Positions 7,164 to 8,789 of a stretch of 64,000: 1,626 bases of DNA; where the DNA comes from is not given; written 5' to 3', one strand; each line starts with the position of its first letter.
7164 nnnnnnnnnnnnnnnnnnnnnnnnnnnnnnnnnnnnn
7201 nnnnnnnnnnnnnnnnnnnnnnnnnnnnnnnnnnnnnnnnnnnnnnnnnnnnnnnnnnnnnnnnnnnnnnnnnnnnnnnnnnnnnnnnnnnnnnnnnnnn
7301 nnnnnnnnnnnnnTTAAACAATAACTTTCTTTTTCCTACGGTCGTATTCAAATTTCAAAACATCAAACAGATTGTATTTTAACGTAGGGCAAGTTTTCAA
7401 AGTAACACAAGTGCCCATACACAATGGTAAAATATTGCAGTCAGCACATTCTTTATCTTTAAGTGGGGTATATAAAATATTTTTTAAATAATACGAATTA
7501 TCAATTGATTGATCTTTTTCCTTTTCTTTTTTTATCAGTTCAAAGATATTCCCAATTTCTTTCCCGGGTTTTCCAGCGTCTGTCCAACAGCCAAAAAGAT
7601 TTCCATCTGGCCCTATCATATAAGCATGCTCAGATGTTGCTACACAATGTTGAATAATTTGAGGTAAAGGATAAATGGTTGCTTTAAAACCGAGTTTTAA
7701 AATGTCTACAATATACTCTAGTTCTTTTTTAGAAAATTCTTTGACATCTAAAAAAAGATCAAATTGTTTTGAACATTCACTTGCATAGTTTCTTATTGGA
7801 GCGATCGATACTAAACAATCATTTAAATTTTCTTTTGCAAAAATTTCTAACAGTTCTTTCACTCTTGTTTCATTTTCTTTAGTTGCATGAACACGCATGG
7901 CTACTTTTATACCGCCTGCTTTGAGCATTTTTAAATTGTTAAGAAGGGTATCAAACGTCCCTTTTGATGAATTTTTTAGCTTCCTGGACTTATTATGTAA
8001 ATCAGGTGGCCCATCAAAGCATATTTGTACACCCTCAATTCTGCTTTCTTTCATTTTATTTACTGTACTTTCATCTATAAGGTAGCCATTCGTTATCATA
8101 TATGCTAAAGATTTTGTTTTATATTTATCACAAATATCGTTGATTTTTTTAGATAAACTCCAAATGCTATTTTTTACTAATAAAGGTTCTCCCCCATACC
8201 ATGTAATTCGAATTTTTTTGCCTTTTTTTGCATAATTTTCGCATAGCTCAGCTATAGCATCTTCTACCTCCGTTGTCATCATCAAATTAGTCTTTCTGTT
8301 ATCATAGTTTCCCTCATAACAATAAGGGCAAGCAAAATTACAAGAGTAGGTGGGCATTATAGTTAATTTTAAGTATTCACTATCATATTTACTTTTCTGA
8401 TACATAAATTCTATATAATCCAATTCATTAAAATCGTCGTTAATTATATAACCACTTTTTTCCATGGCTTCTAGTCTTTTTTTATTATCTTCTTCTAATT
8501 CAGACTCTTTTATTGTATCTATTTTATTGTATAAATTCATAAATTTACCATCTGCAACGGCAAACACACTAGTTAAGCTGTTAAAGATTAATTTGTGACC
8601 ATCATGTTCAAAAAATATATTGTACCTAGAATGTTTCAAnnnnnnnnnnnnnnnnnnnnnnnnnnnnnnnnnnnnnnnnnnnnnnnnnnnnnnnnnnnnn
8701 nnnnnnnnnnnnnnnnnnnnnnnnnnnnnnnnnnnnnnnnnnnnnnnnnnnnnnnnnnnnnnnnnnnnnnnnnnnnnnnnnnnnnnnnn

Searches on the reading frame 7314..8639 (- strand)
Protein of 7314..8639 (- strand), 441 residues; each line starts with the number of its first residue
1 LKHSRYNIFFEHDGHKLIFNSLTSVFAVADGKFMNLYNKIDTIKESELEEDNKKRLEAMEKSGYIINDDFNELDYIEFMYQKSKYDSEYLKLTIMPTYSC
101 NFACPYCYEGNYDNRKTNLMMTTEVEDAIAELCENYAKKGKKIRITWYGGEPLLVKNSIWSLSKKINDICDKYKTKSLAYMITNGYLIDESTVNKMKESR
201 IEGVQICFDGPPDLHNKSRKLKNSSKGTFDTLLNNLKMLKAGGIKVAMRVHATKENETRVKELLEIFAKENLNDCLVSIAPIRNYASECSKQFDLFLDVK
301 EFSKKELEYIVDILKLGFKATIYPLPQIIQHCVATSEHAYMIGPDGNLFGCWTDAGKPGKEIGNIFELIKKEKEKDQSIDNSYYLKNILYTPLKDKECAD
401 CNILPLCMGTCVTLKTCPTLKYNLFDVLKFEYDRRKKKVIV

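Call 5: search_protein_families(library=ncbifam, proteins=[window:7314-8639:-], max_evalue=0.01)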
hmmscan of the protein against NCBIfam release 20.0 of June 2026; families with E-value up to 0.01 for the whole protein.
window:7314-8639:- (441 aa): 62 families (the best 25 are shown)
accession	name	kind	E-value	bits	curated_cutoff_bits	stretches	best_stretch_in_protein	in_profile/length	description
TIGR04334.1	rSAM_Clo7bot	equivalog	6.2e-109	364.6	600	1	2-437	1-438/440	radical SAM/SPASM domain Clo7bot peptide maturase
TIGR04463.1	rSAM_vs_C_rich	equivalog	1.1e-76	258.4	525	1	6-412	1-395/438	TIGR04463 family radical SAM/SPASM RiPP maturase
NF038107.1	rSAM_NF038107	equivalog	5.5e-65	219.9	600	1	1-418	1-407/444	Cys-every-fifth radical SAM/SPASM peptide maturase CefB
NF052473.1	rSAM_FlmE_OhkG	exception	1.4e-47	162.5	500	1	1-431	1-454/481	FlmE/OhkG family radical SAM/SPASM peptide maturase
TIGR04280.1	geopep_mat_rSAM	hypoth_equivalog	1.4e-40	139.6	400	1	25-426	21-407/428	geopeptide radical SAM maturase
NF047865.1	rSAM_PapB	equivalog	2.1e-33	115.9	340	1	92-415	5-320/330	PapB family radical SAM/SPASM ranthipeptide maturase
TIGR04068.1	rSAM_ocin_clost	equivalog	1.6e-29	103.1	500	1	35-282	27-278/462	Cys-rich peptide radical SAM maturase CcpM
NF041298.1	rSAM_mat_DynA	equivalog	1.5e-28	99.9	450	1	94-412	5-322/356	dynobactin maturation radical SAM/SPASM protein DynA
TIGR03906.1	quino_hemo_SAM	equivalog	2.3e-22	79.3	453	1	13-411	9-414/467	quinohemoprotein amine dehydrogenase maturation protein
NF041707.1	rSAM_YhhB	equivalog_domain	5.4e-20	71.6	445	1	99-271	11-186/369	cyclophane-forming radical SAM/SPASM peptide maturase YhhB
TIGR03942.1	sulfatase_rSAM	equivalog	6e-20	71.6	349.45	1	98-415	9-328/363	anaerobic sulfatase maturase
TIGR03978.1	rSAM_paired_1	equivalog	4.7e-19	68.5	370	1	18-320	16-311/466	His-Xaa-Ser system radical SAM maturase HxsB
NF041718.1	rSAM_phane_AMC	equivalog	5.3e-19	68.4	425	1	91-269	7-177/362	cyclophane-forming radical SAM peptide maturase AmcB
TIGR04064.1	rSAM_nif11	equivalog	5.5e-19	68.2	518.7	1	9-241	6-226/459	nif11-like peptide radical SAM maturase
TIGR04051.1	rSAM_NirJ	equivalog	1.9e-18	66.6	515.45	1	99-278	11-174/354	heme d1 biosynthesis radical SAM protein NirJ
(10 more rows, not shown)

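Call 6: search_protein_families(library=pfam, proteins=[window:7314-8639:-], max_evalue=0.01)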
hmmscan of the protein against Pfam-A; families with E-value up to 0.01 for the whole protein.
window:7314-8639:- (441 aa): 2 families
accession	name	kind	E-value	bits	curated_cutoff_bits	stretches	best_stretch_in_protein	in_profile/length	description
PF04055.27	Radical_SAM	-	1.1e-16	61.9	29.5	1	95-265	2-164/166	Radical SAM superfamily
PF13353.11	Fer4_12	-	2.3e-11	44.6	22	1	99-222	14-127/137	4Fe-4S single cluster domain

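Call 7: find_related_loci(query=window:7314-8639:-, collection=genome_contigs, flank=8000)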
Query window:7314-8639:- (441 aa) in genome_contigs; peptide patterns used: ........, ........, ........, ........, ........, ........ (x = any residue, [..] = any of these).
164 stretches matched a pattern, but none encodes a relative of the query by tblastn (E <= 1e-3).

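Call 9: find_homologous_proteins(query=window:7314-8639:-, max_evalue=1e-20)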
Query window:7314-8639:- (441 aa): 248 proteins with E <= 1e-20 among 6187 candidates; the best 120 are listed.
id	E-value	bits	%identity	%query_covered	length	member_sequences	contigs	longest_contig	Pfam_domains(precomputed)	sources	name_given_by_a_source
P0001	7.0e-298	1005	100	100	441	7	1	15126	PF04055.28,PF13353.12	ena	-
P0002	2.1e-164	565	57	98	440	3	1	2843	PF04055.28,PF13353.12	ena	-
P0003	3.4e-113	397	99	40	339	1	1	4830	-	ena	-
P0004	7.3e-101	356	42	98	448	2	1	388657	PF04055.28,PF13353.12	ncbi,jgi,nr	ncbi:MAG: radical SAM/SPASM domain Clo7bot peptide maturase [Oscillospiraceae bacterium]|jgi:unchara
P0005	7.6e-97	343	42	98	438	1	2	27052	PF04055.28,PF13353.12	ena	-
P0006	3.1e-94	334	39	98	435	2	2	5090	PF04055.28,PF13353.12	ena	-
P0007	1.3e-93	332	37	100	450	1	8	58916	PF04055.28,PF13353.12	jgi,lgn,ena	-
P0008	3.6e-93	331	39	98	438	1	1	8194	PF13186.12,PF04055.28,PF13353.12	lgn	-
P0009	2.2e-92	328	40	98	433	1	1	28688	PF04055.28,PF13353.12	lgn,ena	-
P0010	4.2e-92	327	39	98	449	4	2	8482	PF04055.28,PF13353.12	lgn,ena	-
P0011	6.6e-92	327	38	99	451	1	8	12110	PF04055.28,PF13353.12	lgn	-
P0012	3.6e-91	324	39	99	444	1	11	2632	PF04055.28,PF13353.12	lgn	-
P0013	2.1e-90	322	40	99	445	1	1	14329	PF04055.28,PF13353.12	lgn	-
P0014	2.3e-89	318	38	99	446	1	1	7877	PF04055.28,PF13353.12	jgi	-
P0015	3.4e-89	318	40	98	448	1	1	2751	PF04055.28,PF13353.12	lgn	-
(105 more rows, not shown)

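Call 10: find_encoding_contigs(protein=P0002, flank=8000, max_places=4)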
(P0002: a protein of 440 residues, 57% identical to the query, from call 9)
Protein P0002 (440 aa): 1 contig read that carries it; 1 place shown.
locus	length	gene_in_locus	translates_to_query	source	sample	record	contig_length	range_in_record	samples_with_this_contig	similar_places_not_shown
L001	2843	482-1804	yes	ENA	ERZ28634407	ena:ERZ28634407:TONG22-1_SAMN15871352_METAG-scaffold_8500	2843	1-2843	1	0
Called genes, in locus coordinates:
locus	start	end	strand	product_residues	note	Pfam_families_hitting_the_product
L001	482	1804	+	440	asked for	PF04055:Radical_SAM, PF13353:Fer4_12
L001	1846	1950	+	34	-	-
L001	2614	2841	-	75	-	?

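Call 11: find_encoding_contigs(protein=P0001, flank=10000, max_places=4)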
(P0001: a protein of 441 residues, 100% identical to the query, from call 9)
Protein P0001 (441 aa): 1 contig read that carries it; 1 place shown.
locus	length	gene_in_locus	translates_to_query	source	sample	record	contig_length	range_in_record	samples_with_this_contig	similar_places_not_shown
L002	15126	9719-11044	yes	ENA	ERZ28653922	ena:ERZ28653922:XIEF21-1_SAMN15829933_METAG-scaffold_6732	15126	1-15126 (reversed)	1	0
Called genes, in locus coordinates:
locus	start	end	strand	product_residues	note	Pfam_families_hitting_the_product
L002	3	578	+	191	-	?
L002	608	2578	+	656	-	PF00270:DEAD (faint), PF04851:ResIII, PF17757:UvrB_inter, PF27431:UvrB_3rd, PF00271:Helicase_C, PF12344:UvrB, PF02151:UVR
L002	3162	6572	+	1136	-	-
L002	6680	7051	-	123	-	-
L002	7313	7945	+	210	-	PF13302:Acetyltransf_3, PF13420:Acetyltransf_4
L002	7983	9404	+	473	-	PF00501:AMP-binding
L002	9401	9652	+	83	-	-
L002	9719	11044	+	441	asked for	PF04055:Radical_SAM, PF13353:Fer4_12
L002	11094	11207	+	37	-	-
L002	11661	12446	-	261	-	PF01510:Amidase_2 (weak), PF08230:CW_7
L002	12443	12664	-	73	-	-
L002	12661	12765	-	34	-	-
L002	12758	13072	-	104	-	-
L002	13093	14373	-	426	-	-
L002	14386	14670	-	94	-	-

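Call 12: find_encoding_contigs(protein=P0004, flank=8000, max_places=3)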
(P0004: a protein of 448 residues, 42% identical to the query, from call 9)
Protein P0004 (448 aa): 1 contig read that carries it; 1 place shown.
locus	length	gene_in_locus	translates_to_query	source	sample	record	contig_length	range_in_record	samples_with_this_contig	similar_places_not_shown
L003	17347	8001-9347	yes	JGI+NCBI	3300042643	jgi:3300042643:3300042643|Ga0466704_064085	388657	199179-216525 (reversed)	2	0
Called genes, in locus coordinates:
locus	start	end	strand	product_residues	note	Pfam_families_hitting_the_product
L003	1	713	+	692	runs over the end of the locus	PF00009:GTP_EFTU, PF03144:GTP_EFTU_D2, PF22042:EF-G_D2, PF14492:EFG_III, PF16658:RF3_C, PF03764:EFG_IV, PF00679:EFG_C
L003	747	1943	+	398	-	PF00009:GTP_EFTU, PF03144:GTP_EFTU_D2, PF03143:GTP_EFTU_D3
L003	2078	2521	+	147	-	PF09424:YqeY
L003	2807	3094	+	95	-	PF04232:SpoVS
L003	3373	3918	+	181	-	PF00572:Ribosomal_L13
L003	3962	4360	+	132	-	PF00380:Ribosomal_S9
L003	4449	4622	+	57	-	PF01165:Ribosomal_S21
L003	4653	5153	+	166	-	PF09419:PGP_phosphatase (weak), PF13419:HAD_2 (weak), PF00702:Hydrolase, PF13242:Hydrolase_like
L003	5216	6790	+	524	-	PF03219:TLC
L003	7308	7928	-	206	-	PF01433:Peptidase_M1 (faint)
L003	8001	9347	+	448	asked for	PF04055:Radical_SAM, PF13353:Fer4_12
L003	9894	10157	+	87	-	-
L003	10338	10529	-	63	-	-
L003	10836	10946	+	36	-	-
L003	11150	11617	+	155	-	PF00583:Acetyltransf_1 (weak)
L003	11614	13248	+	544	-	PF00664:ABC_membrane, PF02463:SMC_N, PF00005:ABC_tran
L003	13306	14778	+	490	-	PF00501:AMP-binding, PF23562:AMP-binding_C_3 (weak)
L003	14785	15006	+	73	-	PF00550:PP-binding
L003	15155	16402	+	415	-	PF00078:RVT_1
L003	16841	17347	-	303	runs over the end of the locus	-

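Call 22: find_related_loci(query=A2, collection=genome_contigs, flank=10000)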
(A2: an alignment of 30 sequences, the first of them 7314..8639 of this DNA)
Query A2 (441 aa) in genome_contigs; peptide patterns used: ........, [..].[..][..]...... (x = any residue, [..] = any of these).
598 stretches matched a pattern (row limit reached: there are more); 452 encode a relative of the query (tblastn E <= 1e-3); the best 80 are kept; 79 distinct loci.
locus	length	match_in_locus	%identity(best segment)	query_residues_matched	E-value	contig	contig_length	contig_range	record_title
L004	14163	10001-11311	40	1-435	1e-103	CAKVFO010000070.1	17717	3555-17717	MAG: uncultured Clostridium sp. isolate REFINED_METABAT215_TOP10_CONTIGS_1500_ASSEMBLY_K77_MERGED__Hadza_MoBio_hadza-A-D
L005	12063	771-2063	40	1-433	2e-103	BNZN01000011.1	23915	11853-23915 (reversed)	Clostridia bacterium PG1894_198 DNA, sequence11, whole genome shotgun sequence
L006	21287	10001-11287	41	1-433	1e-102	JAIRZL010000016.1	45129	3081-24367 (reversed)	MAG: Oscillospiraceae bacterium isolate Gsp477_bin88 k119_1182142, whole genome shotgun sequence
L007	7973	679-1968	39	1-433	2e-95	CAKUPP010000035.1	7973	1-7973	MAG: uncultured Eubacteriales bacterium isolate REFINED_METABAT215_TOP10_CONTIGS_1500_ASSEMBLY_K77_MERGED__Hadza_MoBio_h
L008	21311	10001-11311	37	1-436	5e-95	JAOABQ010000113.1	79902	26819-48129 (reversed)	MAG: Clostridia bacterium isolate SKW182 k141_1295450, whole genome shotgun sequence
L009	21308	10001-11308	39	1-434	2e-94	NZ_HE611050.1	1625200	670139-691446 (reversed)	Clostridium senegalense JC122 strain JC122T, whole genome shotgun sequence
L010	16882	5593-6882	39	1-433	8e-94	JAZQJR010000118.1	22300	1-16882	MAG: Acutalibacteraceae bacterium isolate T1900044620_TS20190086.MAGScoT_cleanbin_000023 SGB_870_k141_2098582, whole gen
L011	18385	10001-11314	40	1-436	9e-94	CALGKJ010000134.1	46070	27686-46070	MAG: uncultured Clostridia bacterium isolate N1_Bin_Bin_25_1 genome assembly, contig: c_000003499393, whole genome shotg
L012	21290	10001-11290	37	1-433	4e-92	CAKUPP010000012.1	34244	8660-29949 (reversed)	MAG: uncultured Eubacteriales bacterium isolate REFINED_METABAT215_TOP10_CONTIGS_1500_ASSEMBLY_K77_MERGED__Hadza_MoBio_h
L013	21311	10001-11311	38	1-435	4e-92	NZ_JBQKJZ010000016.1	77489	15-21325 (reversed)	Clostridium sporogenes strain LCP25S3_F4 contig00016, whole genome shotgun sequence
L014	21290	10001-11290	37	1-435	7e-92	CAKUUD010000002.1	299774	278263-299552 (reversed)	MAG: uncultured Eubacteriales bacterium isolate REFINED_METABAT215_TOP10_CONTIGS_1500_ASSEMBLY_K77_MERGED__Hadza_MoBio_h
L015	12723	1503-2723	38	1-411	2e-91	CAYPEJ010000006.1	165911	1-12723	MAG TPA_asm: uncultured Anaeromicropila sp. isolate SRP313737_co1_106 genome assembly, contig: NODE_86_length_165911_cov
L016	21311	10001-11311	38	1-435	3e-91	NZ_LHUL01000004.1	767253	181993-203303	Clostridium botulinum strain ATCC 25763 contig_4, whole genome shotgun sequence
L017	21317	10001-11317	38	1-437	7e-90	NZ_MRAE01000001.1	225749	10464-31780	Clostridium tepidum strain IEH 97212 scaffold_0, whole genome shotgun sequence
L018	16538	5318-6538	36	1-411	4e-88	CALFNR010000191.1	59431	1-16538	MAG TPA_asm: uncultured Lachnoclostridium sp. isolate SRR1747057_bin.44_CONCOCT_v1.1_MAG genome assembly, contig: ERZ808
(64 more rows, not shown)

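Call 54: search_solved_structures(query=window:7314-8639:-, max_evalue=0.00001)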
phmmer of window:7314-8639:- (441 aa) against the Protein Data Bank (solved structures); distinct sequences matched with E-value up to 0.00001: 2.
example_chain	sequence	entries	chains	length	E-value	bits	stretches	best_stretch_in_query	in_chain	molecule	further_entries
5wgg_A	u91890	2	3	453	1.8e-13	53.2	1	47-413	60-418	Radical SAM domain protein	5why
9gm3_A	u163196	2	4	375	8.9e-08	34.4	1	98-238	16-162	ChlB radical SAM domain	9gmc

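Call 62: find_encoding_contigs(protein=P0005, flank=7000, max_places=2)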
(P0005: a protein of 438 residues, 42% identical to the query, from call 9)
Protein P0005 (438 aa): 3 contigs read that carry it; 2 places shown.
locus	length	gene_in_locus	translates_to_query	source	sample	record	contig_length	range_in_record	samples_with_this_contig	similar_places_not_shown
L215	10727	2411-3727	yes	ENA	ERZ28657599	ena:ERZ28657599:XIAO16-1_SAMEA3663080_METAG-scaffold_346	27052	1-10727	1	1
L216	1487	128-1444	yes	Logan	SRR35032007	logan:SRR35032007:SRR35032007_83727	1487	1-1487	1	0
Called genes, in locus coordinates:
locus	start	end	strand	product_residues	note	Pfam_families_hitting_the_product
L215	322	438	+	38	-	-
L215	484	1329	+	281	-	-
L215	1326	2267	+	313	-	PF02463:SMC_N (weak), PF00005:ABC_tran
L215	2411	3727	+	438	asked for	PF04055:Radical_SAM, PF13353:Fer4_12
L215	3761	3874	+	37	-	-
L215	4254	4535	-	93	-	-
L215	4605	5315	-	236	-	PF01520:Amidase_3, PF05036:SPOR (weak)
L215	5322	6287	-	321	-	-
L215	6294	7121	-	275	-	-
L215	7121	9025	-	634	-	PF10651:BppU_N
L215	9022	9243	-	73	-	-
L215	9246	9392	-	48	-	-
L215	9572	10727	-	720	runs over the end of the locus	PF06605:Prophage_tail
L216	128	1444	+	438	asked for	PF04055:Radical_SAM, PF13353:Fer4_12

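Call 63: find_encoding_contigs(protein=P0009, flank=7000, max_places=2)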
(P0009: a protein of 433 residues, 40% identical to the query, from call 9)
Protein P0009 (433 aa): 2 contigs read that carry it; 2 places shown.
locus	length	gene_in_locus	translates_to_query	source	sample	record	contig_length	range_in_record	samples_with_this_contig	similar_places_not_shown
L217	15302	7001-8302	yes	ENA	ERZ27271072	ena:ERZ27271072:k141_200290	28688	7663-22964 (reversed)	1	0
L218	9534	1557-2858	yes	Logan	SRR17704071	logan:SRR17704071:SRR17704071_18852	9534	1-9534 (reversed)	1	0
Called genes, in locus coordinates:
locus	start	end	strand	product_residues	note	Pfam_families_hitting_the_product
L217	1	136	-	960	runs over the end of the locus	PF06048:DUF927, PF18662:HTH_56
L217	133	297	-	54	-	-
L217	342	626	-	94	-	PF00476:DNA_pol_A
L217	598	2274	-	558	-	PF01612:DNA_pol_A_exo1, PF18908:DUF5663 (faint), PF00476:DNA_pol_A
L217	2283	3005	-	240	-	-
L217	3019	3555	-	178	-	PF23984:DUF7307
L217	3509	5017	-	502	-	PF00176:SNF2-rel_dom, PF04851:ResIII, PF00271:Helicase_C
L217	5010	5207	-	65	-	-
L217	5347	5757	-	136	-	PF08281:Sigma70_r4_2 (faint), PF04545:Sigma70_r4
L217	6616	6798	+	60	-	PF00438:S-AdoMet_synt_N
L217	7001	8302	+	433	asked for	PF04055:Radical_SAM, PF13353:Fer4_12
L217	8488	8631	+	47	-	-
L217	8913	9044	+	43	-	-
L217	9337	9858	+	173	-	-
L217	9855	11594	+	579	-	PF00664:ABC_membrane, PF00005:ABC_tran, PF02463:SMC_N (weak)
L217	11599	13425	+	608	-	PF00501:AMP-binding, PF00550:PP-binding (weak)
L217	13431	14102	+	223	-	PF22624:AASDHPPT_N (weak), PF01648:ACPS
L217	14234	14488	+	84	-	-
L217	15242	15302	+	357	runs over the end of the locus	PF04055:Radical_SAM, PF13186:SPASM (weak)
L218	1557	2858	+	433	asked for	PF04055:Radical_SAM, PF13353:Fer4_12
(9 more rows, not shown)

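Call 64: find_encoding_contigs(protein=P0013, flank=7000, max_places=2)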
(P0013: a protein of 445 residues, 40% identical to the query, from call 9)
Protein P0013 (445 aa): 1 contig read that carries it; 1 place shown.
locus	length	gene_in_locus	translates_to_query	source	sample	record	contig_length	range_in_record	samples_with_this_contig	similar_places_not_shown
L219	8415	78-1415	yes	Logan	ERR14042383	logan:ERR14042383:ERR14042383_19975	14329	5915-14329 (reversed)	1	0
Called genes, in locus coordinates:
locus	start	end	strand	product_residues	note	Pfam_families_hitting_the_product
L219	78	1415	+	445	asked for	PF04055:Radical_SAM, PF13353:Fer4_12 (weak)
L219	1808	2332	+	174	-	-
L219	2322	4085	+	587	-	PF00664:ABC_membrane, PF02463:SMC_N, PF00005:ABC_tran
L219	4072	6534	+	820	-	PF02687:FtsX, PF12704:MacB_PCD (weak), PF02687:FtsX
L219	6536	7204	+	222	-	PF00005:ABC_tran, PF02463:SMC_N (weak), PF13304:AAA_21 (weak)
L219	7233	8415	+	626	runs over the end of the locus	PF00501:AMP-binding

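Call 76: search_protein_families(library=pfam, proteins=[L215:484-1329:+], max_evalue=0.1)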
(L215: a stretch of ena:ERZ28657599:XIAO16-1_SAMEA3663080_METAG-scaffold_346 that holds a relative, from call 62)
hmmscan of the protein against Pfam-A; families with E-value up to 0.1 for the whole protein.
L215:484-1329:+ (281 aa): 2 families
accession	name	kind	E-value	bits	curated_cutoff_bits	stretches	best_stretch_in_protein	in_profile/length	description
PF00664.28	ABC_membrane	-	0.0003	21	28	1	29-271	7-245/274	ABC transporter transmembrane region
PF03931.21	Skp1_POZ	-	0.017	15.7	21.9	1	36-54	42-60/62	Skp1 family, tetramerisation domain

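Call 77: search_protein_families(library=ncbifam, proteins=[L003:7308-7928:-, L003:11150-11617:+, L016:8823-8930:+, L016:9004-9108:+, L219:78-1415:+], max_evalue=0.1)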
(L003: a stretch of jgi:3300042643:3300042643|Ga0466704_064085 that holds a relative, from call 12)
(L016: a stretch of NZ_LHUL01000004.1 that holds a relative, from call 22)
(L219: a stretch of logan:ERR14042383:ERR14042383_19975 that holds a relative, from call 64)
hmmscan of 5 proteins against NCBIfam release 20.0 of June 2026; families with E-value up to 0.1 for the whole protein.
L003:7308-7928:- (206 aa): 1 family
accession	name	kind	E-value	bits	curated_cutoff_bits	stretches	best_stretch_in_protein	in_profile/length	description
NF033876.2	flagella_HExxH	equivalog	0.015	14.8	205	1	98-133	125-162/384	flagellinolysin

L003:11150-11617:+ (155 aa): 2 families
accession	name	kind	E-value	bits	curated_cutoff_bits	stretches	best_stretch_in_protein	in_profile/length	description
NF043067.1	AAC_6p_group_E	equivalog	1.2e-08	35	140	1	39-143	28-129/140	aminoglycoside 6'-N-acetyltransferase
NF040503.1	resist_ArsN1a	equivalog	0.054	13.2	170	1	49-142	48-134/159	arsinothricin resistance N-acetyltransferase ArsN1 family A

L016:8823-8930:+ (35 aa): 1 family
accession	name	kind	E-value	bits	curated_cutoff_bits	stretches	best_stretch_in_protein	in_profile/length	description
TIGR04333.1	Clo7Bot_mod_Cys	subfamily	1.1e-14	53.9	31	1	1-33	1-34/34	Clo7bot family Cys-rich peptide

L016:9004-9108:+ (34 aa): 2 families
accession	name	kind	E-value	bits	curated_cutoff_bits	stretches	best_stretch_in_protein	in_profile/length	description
TIGR04333.1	Clo7Bot_mod_Cys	subfamily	1.1e-16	60.4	31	1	1-33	1-34/34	Clo7bot family Cys-rich peptide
TIGR04118.1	Cxxx_AC3_0185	subfamily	0.0051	16.8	35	1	8-29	13-35/46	AC3_0185 family rSAM-modified Cys-rich RiPP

L219:78-1415:+ (445 aa): 66 families (the best 25 are shown)
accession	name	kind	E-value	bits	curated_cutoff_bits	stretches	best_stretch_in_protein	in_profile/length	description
TIGR04334.1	rSAM_Clo7bot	equivalog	5e-154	513.2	600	1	2-436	1-431/440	radical SAM/SPASM domain Clo7bot peptide maturase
TIGR04463.1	rSAM_vs_C_rich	equivalog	7.7e-80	268.8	525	1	6-420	1-404/438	TIGR04463 family radical SAM/SPASM RiPP maturase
NF038107.1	rSAM_NF038107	equivalog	2.8e-71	240.6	600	1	1-411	1-401/444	Cys-every-fifth radical SAM/SPASM peptide maturase CefB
NF052473.1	rSAM_FlmE_OhkG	exception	2.4e-50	171.6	500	1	1-435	1-452/481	FlmE/OhkG family radical SAM/SPASM peptide maturase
TIGR04280.1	geopep_mat_rSAM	hypoth_equivalog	6.4e-46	157.2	400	1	1-420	1-402/428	geopeptide radical SAM maturase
NF047865.1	rSAM_PapB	equivalog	1.4e-39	136.2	340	1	91-421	4-327/330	PapB family radical SAM/SPASM ranthipeptide maturase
NF041298.1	rSAM_mat_DynA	equivalog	7.5e-32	110.7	450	1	94-414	5-325/356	dynobactin maturation radical SAM/SPASM protein DynA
TIGR03942.1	sulfatase_rSAM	equivalog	3.4e-29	102.1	349.45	1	98-436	9-348/363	anaerobic sulfatase maturase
TIGR03974.1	rSAM_six_Cys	equivalog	3.6e-27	95.3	425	1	53-412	64-418/451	thioether cross-link-forming SCIFF peptide maturase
TIGR04064.1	rSAM_nif11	equivalog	1.1e-25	90.3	518.7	2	9-240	6-224/459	nif11-like peptide radical SAM maturase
TIGR03906.1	quino_hemo_SAM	equivalog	6.8e-25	87.6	453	2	89-242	95-243/467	quinohemoprotein amine dehydrogenase maturation protein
TIGR04068.1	rSAM_ocin_clost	equivalog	8.7e-23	80.9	500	1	9-267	4-261/462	Cys-rich peptide radical SAM maturase CcpM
NF041707.1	rSAM_YhhB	equivalog_domain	3e-22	79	445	1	99-243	11-155/369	cyclophane-forming radical SAM/SPASM peptide maturase YhhB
NF010321.0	PRK13758.1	equivalog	1.4e-21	77.1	441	1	89-412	3-332/370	anaerobic sulfatase-maturase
NF040492.1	not_ScfB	exception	7.7e-21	74.5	855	1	44-412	54-417/450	ScfB-related radical SAM/SPASM orphan maturase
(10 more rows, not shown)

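Call 106: predict_structure(alignment_id=A2)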
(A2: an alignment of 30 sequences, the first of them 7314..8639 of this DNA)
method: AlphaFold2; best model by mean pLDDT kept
length: 441 residues; sequences in the alignment: 30
mean_pLDDT: 85.1   pTM: 0.84
mean pLDDT of the five models: 85.1, 84.7, 84.5, 84.0, 83.9
residues with pLDDT >= 90: 228; 70-90: 150; 50-70: 46; < 50: 17
segments of 3 or more residues with pLDDT < 50: 324-331, 411-416
pLDDT, mean of each block of 10 residues (from residue 1): 95 95 91 95 90 94 94 87 80 90 64 62 97 96 90 93 98 96 94 97 94 90 87 97 94 91 97 90 62 76 87 87 50 72 90 78 90 71 73 80 74 54 87 76 46
secondary structure, 60 per line:
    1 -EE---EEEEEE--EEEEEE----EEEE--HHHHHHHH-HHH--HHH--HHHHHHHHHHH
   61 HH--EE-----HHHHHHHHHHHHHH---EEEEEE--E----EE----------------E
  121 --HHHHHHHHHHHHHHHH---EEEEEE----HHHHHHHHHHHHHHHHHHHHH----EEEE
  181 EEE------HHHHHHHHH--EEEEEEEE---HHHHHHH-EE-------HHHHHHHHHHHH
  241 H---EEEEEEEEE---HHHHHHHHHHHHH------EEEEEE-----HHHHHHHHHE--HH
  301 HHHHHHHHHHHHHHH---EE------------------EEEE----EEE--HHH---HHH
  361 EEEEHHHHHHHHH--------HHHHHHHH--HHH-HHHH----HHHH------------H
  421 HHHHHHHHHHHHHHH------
elements in order: E7-12 E15-20 E25-28 H31-38 H50-62 H72-85 E89-94 H123-138 E142-147 H152-172 E177-183 H190-198 E201-208 H212-218 H229-241 E245-253 H257-269 E276-281 H287-295 H299-315 E339-342 E347-349 E361-364 H365-373 H382-389 H396-399 H404-407 H420-435
